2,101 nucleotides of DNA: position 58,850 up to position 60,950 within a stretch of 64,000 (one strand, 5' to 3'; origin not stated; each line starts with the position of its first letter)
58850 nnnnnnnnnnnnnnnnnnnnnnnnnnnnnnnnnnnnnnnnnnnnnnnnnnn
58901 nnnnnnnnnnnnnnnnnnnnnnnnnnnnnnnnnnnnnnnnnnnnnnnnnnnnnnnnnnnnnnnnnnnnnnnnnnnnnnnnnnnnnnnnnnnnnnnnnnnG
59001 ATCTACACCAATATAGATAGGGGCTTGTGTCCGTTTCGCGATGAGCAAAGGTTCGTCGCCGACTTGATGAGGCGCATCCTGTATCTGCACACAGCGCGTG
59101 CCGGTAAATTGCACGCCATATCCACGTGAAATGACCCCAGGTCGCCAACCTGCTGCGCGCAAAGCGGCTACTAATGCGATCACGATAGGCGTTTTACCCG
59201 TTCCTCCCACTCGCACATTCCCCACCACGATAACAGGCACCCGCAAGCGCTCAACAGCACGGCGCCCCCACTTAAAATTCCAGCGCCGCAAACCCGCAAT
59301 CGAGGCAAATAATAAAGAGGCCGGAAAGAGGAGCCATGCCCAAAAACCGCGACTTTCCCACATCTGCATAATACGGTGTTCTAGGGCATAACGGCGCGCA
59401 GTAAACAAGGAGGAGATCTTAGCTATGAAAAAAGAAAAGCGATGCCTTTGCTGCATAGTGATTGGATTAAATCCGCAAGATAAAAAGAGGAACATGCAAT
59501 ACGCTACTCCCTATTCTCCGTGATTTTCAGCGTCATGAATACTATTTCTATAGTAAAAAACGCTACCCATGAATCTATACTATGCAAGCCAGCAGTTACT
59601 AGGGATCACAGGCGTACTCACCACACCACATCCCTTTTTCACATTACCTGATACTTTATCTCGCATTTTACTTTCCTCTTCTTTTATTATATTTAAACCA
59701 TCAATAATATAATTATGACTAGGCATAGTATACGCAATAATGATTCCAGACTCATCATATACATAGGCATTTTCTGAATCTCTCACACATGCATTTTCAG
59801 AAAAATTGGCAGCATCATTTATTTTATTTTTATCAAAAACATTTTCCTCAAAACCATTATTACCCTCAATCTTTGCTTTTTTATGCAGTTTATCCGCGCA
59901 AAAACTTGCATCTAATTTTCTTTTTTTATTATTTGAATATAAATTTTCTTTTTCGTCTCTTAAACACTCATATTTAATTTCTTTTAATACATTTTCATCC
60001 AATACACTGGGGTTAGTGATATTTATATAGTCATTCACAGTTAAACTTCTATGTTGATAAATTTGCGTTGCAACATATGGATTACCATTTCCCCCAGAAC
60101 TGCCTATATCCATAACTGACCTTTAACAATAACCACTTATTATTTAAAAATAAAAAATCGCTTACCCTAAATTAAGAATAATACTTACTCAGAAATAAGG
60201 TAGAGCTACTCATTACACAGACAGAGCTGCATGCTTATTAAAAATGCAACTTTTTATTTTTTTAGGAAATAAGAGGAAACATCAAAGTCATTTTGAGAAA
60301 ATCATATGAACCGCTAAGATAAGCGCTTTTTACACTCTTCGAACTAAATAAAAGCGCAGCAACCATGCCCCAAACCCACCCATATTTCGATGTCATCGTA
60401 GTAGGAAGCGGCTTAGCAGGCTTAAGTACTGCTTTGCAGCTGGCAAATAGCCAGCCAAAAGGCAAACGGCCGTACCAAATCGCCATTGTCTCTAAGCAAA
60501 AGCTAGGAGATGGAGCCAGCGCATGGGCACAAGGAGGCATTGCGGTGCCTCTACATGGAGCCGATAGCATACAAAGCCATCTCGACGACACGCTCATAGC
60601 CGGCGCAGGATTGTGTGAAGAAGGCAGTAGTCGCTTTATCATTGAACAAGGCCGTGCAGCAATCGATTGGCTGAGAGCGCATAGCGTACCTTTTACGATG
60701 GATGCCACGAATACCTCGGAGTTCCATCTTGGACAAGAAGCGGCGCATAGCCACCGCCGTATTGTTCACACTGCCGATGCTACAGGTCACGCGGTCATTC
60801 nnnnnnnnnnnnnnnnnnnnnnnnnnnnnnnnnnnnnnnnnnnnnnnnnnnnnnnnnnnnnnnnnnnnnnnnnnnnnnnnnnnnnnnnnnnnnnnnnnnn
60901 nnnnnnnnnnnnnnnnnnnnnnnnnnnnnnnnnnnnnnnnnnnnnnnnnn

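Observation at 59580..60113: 177-aa orphan combining a bipartite NLS-like motif with a C-terminal CaaX-like box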

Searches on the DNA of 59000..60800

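Call 72: search_rna_families(source=window, start=59000, end=60800, threshold=evalue, max_evalue=1)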
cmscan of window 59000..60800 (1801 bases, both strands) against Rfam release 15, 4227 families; matches with E-value up to 1: 0.
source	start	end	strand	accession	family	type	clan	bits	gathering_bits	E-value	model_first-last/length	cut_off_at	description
